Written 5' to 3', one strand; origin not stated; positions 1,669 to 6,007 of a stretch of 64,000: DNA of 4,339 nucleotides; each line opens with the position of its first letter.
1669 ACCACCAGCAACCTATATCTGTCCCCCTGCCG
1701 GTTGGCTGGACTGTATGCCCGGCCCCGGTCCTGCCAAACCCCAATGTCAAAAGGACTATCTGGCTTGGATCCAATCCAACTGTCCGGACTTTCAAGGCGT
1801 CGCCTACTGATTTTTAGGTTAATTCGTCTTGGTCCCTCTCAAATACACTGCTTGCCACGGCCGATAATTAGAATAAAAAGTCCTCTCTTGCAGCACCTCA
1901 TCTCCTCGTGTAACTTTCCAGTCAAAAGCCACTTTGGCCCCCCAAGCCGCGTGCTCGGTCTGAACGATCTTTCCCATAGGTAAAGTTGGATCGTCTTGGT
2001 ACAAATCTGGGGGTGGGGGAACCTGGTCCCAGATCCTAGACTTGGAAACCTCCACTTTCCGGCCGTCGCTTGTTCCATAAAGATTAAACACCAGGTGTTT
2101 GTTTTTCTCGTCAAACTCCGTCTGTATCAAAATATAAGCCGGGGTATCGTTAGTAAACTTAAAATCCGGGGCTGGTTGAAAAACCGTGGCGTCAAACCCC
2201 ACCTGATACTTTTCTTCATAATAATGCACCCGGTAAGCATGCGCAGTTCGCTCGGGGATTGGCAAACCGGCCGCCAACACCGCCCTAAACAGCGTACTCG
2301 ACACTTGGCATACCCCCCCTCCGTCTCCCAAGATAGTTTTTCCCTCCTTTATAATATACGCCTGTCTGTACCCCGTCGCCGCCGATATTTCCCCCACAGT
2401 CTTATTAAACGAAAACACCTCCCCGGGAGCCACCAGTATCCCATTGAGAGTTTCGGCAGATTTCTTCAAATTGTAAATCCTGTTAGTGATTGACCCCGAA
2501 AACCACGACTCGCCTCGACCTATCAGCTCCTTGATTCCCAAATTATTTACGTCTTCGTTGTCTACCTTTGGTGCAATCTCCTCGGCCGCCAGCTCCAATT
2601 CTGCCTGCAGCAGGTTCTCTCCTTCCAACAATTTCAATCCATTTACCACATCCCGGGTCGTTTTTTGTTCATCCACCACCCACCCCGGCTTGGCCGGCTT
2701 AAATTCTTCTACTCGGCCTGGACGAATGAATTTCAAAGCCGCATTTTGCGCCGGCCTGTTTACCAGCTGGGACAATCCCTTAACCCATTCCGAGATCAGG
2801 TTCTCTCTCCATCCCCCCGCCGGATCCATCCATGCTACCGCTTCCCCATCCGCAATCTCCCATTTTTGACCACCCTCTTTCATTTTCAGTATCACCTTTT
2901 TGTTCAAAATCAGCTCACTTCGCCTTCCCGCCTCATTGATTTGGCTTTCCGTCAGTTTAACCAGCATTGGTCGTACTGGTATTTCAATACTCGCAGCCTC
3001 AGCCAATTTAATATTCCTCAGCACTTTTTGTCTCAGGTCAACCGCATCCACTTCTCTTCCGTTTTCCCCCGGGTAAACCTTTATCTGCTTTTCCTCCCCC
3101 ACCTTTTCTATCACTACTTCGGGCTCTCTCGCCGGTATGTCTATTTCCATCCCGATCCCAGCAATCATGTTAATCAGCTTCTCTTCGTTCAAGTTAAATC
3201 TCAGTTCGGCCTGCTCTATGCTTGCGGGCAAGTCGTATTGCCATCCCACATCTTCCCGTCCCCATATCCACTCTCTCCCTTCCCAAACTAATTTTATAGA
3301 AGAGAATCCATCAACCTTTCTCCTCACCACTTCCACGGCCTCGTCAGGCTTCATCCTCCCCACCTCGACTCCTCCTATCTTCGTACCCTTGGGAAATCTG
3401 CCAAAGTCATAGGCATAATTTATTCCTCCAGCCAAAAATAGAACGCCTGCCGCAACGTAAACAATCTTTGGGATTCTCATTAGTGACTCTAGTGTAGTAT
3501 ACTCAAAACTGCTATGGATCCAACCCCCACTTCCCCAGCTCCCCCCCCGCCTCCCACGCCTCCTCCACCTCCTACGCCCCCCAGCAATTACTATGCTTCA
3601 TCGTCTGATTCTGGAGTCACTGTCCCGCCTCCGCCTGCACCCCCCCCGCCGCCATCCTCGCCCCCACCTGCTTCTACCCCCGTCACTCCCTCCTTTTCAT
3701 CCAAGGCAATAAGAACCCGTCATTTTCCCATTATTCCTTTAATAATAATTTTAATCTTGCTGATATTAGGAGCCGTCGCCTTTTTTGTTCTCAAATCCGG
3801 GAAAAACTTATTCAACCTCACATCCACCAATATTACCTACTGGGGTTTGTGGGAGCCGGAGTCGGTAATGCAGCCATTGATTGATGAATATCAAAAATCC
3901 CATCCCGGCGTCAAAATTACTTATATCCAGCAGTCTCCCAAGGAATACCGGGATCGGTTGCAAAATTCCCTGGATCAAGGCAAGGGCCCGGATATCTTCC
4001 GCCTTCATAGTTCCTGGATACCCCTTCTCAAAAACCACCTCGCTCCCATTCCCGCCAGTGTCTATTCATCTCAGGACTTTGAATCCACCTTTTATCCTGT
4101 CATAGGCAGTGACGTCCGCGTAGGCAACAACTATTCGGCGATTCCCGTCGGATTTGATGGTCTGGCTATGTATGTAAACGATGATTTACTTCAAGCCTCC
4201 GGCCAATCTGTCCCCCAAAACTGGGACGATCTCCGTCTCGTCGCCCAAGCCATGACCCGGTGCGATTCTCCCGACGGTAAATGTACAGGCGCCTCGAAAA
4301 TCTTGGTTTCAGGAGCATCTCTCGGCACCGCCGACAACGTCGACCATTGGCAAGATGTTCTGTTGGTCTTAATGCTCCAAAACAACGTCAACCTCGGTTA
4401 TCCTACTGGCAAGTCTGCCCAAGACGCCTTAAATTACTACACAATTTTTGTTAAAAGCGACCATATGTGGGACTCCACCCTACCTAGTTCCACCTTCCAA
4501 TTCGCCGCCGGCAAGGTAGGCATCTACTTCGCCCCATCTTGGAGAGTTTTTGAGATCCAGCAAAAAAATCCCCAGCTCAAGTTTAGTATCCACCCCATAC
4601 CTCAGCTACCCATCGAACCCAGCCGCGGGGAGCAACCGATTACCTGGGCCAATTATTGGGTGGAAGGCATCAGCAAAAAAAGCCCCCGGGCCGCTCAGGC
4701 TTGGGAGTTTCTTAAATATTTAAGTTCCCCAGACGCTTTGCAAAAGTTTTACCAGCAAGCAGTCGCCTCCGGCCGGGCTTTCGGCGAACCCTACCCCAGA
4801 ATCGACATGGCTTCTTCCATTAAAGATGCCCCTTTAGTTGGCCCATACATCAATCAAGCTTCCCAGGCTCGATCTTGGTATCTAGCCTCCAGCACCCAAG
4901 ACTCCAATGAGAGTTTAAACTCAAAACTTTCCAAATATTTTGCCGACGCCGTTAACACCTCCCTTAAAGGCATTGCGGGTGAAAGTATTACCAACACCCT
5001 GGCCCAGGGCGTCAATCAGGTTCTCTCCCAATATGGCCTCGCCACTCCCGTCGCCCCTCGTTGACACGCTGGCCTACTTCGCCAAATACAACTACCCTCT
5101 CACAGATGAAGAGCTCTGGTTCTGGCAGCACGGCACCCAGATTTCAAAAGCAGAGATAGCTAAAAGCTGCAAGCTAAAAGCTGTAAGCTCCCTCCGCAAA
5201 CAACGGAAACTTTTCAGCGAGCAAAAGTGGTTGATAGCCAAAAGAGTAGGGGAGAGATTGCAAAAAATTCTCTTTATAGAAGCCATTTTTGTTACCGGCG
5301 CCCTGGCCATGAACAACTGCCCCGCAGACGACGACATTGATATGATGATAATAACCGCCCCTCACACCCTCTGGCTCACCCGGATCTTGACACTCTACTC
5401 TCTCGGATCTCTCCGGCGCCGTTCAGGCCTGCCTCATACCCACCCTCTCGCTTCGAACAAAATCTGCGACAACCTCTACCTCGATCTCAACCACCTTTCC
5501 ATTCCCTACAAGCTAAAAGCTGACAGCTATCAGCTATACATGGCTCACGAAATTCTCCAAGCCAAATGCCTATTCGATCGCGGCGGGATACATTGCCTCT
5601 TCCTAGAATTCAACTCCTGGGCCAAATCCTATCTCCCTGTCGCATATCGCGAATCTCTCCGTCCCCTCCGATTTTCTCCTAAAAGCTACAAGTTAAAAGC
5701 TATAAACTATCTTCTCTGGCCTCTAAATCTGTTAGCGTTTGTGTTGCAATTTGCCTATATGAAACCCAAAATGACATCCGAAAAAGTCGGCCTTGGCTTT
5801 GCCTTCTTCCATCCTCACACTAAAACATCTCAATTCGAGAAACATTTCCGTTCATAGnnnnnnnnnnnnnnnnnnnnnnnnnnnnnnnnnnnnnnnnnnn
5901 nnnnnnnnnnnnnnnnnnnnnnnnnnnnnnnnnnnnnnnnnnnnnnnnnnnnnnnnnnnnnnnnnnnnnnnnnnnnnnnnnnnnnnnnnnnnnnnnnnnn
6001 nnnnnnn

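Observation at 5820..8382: Two-gene operon of large proteins (449 aa + 401 aa) with no domains I could recognise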

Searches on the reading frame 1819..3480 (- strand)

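Call 106: search_protein_families(library=pfam, proteins=[window:1819-3480:-], max_evalue=0.001)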
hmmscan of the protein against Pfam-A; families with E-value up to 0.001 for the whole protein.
window:1819-3480:- (553 aa): 2 families
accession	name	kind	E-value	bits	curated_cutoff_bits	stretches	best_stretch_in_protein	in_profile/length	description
PF04294.18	VanW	-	1.1e-42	145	27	1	333-466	1-128/130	VanW like protein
PF12229.13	PG_binding_4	-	7.5e-12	45.9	22.1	1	90-158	45-109/117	Putative peptidoglycan binding domain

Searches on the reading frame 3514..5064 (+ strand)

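Call 3: search_protein_families(library=pfam, proteins=[window:3514-5064:+], max_evalue=1)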
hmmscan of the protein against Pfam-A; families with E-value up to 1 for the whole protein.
window:3514-5064:+ (516 aa): 5 families
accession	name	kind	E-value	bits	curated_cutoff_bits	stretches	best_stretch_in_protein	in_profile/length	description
PF13416.11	SBP_bac_8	-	1e-27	98.1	27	1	122-414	2-254/279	Bacterial extracellular solute-binding protein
PF01547.30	SBP_bac_1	-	4.6e-26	93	26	1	117-408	8-305/307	Bacterial extracellular solute-binding protein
PF13531.11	SBP_bac_11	-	1.7e-05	25.1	25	1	116-174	10-64/227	Bacterial extracellular solute-binding protein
PF19779.4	DUF6264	-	0.33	11.6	31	1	18-104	15-99/183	Family of unknown function (DUF6264)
PF05047.22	L51_S25_CI-B8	-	0.54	10.8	26.6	1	343-368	7-30/52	Mitochondrial ribosomal protein L51 / S25 / CI-B8 domain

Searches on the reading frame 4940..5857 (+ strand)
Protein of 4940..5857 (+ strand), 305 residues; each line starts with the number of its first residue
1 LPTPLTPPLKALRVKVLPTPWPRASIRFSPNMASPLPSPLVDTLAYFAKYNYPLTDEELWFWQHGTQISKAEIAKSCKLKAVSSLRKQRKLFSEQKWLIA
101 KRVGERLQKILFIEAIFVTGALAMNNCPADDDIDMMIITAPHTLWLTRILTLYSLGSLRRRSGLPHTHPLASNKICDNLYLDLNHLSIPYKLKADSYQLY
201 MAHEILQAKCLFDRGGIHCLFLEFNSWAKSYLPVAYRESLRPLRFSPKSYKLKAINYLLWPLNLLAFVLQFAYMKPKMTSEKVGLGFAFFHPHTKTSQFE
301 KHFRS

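Call 3: search_protein_families(library=pfam, proteins=[window:4940-5857:+], max_evalue=1)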
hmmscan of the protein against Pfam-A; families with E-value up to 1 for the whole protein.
window:4940-5857:+ (305 aa): 0 families

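Call 4: search_protein_families(library=ncbifam, proteins=[window:4940-5857:+], max_evalue=1)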
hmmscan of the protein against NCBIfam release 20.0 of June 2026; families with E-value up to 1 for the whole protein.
window:4940-5857:+ (305 aa): 0 families

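Call 6: search_protein_families(library=padloc, proteins=[window:4940-5857:+], max_evalue=1)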
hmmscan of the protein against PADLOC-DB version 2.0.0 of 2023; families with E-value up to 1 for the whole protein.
window:4940-5857:+ (305 aa): 1 family
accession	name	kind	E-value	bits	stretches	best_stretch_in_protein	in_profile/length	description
PDLC04372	PDC-M05A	-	0.015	13.6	1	112-142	75-105/167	-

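Call 7: search_protein_families(library=phrogs, proteins=[window:4940-5857:+], max_evalue=1)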
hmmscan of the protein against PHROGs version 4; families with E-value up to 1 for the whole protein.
window:4940-5857:+ (305 aa): 0 families

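Call 76: find_related_loci(query=window:5033-5857:+, collection=metagenome_contigs, flank=8000)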
Query window:5033-5857:+ (274 aa) in metagenome_contigs; peptide patterns used: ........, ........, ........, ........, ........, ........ (x = any residue, [..] = any of these).
59 stretches matched a pattern; 2 encode a relative of the query (tblastn E <= 1e-3); 2 distinct loci.
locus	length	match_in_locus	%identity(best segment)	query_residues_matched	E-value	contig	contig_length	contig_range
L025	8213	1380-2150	74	1-264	2e-125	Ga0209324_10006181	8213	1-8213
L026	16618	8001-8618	45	49-262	6e-48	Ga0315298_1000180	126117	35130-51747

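Call 84: search_protein_families(library=pfam, proteins=[L025:2125-2580:+, L025:104-1411:+, L025:1287-2153:+], max_evalue=0.01)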
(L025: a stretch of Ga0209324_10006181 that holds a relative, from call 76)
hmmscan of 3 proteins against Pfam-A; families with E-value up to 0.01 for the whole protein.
L025:2125-2580:+ (151 aa): 1 family
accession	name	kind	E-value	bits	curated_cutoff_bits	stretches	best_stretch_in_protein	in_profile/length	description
PF00293.34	NUDIX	-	7.6e-11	42.6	21.1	1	9-142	4-132/134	NUDIX domain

L025:104-1411:+ (435 aa): 3 families
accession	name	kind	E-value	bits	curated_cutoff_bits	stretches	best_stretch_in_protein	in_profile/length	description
PF13416.11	SBP_bac_8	-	6.3e-28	98.8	27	1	41-333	2-254/279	Bacterial extracellular solute-binding protein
PF01547.30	SBP_bac_1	-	4e-26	93.2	26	1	36-327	8-305/307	Bacterial extracellular solute-binding protein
PF13531.11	SBP_bac_11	-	9e-06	26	25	0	35-93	10-64/227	Bacterial extracellular solute-binding protein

L025:1287-2153:+ (288 aa): 1 family
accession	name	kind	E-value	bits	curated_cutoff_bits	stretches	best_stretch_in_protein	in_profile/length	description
PF18765.7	Polbeta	-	0.0062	17.1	26.9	0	107-158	7-58/93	Polymerase beta, Nucleotidyltransferase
